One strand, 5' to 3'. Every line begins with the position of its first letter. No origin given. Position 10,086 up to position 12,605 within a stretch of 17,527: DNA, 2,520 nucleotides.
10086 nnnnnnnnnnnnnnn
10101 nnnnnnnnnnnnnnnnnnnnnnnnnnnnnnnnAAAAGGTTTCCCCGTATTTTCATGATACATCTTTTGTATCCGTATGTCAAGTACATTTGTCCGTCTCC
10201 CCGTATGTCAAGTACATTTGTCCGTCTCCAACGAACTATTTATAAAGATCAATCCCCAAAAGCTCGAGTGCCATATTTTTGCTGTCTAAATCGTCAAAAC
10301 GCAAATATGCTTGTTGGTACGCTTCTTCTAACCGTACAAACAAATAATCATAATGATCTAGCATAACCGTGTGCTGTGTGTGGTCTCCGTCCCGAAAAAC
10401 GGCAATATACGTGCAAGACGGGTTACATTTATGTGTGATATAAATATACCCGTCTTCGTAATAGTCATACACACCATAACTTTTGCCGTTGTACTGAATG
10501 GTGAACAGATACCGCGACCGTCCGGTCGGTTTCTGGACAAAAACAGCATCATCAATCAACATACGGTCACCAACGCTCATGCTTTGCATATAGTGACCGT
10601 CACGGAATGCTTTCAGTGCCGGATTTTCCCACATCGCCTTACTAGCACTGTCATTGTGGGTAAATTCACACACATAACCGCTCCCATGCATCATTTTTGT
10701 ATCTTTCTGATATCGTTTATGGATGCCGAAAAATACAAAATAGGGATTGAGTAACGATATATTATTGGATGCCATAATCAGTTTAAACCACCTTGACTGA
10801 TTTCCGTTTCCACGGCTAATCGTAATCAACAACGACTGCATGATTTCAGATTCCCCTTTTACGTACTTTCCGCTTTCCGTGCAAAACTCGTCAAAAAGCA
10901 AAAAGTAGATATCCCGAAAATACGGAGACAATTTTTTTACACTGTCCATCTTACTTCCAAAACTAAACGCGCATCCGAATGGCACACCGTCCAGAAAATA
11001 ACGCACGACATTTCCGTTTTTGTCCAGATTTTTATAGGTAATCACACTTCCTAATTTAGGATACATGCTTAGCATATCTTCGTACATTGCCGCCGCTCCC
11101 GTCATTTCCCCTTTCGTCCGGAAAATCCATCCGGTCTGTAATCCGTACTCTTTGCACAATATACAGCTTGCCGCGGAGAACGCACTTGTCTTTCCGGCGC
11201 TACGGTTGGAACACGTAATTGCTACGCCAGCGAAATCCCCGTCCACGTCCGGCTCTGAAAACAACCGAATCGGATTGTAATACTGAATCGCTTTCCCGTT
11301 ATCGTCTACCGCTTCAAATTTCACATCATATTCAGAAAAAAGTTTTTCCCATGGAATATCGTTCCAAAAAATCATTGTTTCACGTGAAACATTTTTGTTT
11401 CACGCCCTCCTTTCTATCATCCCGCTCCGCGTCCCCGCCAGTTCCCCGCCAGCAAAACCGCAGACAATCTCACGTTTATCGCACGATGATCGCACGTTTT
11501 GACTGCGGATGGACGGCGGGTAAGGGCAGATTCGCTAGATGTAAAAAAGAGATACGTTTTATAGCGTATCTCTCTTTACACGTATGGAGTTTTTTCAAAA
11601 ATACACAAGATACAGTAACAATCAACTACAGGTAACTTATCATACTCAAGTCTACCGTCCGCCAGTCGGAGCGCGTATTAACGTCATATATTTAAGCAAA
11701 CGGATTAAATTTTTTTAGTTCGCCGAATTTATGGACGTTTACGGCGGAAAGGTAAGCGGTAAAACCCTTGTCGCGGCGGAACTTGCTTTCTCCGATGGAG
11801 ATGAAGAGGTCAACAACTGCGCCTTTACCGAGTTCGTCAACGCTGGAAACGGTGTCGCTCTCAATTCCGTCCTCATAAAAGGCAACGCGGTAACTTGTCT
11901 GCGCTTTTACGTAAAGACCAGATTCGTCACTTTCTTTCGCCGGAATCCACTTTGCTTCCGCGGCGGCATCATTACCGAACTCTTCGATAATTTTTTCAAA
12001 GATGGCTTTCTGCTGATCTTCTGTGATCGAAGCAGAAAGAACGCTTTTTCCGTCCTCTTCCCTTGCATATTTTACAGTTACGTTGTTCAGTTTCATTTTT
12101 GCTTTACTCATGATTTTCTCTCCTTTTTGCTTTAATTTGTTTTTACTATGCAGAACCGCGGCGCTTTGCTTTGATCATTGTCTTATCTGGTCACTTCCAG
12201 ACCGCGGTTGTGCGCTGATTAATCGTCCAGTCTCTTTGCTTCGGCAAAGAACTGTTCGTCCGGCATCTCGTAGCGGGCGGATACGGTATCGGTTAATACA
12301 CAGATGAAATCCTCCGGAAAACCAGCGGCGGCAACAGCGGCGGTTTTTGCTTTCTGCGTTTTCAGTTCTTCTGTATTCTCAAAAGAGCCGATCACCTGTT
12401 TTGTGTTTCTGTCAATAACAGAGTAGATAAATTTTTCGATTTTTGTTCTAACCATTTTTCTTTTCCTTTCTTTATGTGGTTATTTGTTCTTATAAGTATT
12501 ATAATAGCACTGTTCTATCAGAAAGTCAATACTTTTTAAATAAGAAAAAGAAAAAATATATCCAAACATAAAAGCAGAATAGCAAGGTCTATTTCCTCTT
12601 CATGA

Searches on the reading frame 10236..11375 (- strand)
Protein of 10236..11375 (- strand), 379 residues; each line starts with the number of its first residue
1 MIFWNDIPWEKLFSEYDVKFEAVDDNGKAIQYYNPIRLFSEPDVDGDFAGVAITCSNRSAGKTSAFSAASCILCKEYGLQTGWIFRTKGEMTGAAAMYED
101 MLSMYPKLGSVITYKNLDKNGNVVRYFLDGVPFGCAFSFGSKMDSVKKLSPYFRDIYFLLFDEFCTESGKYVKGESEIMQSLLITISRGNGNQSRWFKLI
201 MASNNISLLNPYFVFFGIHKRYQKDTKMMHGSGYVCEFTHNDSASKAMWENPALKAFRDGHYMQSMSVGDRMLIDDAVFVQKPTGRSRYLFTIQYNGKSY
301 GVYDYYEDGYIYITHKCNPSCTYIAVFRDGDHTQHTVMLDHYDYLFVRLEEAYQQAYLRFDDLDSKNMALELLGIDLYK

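Call 7: search_protein_families(library=phrogs, proteins=[window:10236-11375:-], max_evalue=0.001)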
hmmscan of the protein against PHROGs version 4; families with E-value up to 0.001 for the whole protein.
window:10236-11375:- (379 aa): 1 family
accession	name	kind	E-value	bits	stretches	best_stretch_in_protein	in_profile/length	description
phrog_2150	-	head and packaging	7.7e-41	141.5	1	49-371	21-335/341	terminase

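Call 27: search_protein_families(library=pfam, proteins=[window:10236-11375:-], max_evalue=0.1)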
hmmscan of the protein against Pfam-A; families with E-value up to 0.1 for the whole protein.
window:10236-11375:- (379 aa): 2 families
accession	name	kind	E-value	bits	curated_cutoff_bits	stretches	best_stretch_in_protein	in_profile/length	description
PF05894.18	Podovirus_Gp16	-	1.8e-25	90.6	25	1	32-373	6-326/331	Podovirus DNA encapsidation protein (Gp16)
PF06523.16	DUF1106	-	0.052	14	27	0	311-358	36-83/91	Protein of unknown function (DUF1106)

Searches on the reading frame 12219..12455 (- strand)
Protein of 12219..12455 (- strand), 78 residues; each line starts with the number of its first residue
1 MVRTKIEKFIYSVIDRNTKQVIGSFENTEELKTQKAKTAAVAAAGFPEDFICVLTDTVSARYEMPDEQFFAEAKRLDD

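Call 8: search_protein_families(library=phrogs, proteins=[window:12219-12455:-], max_evalue=0.001)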
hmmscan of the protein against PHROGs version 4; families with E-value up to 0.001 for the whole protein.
window:12219-12455:- (78 aa): 0 families

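Call 27: search_protein_families(library=pfam, proteins=[window:12219-12455:-], max_evalue=0.1)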
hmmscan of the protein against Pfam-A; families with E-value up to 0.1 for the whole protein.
window:12219-12455:- (78 aa): 1 family
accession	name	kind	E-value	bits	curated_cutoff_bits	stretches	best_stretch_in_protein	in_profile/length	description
PF20963.2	Acanthaporin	-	0.055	14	27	1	38-55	18-35/61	Acanthaporin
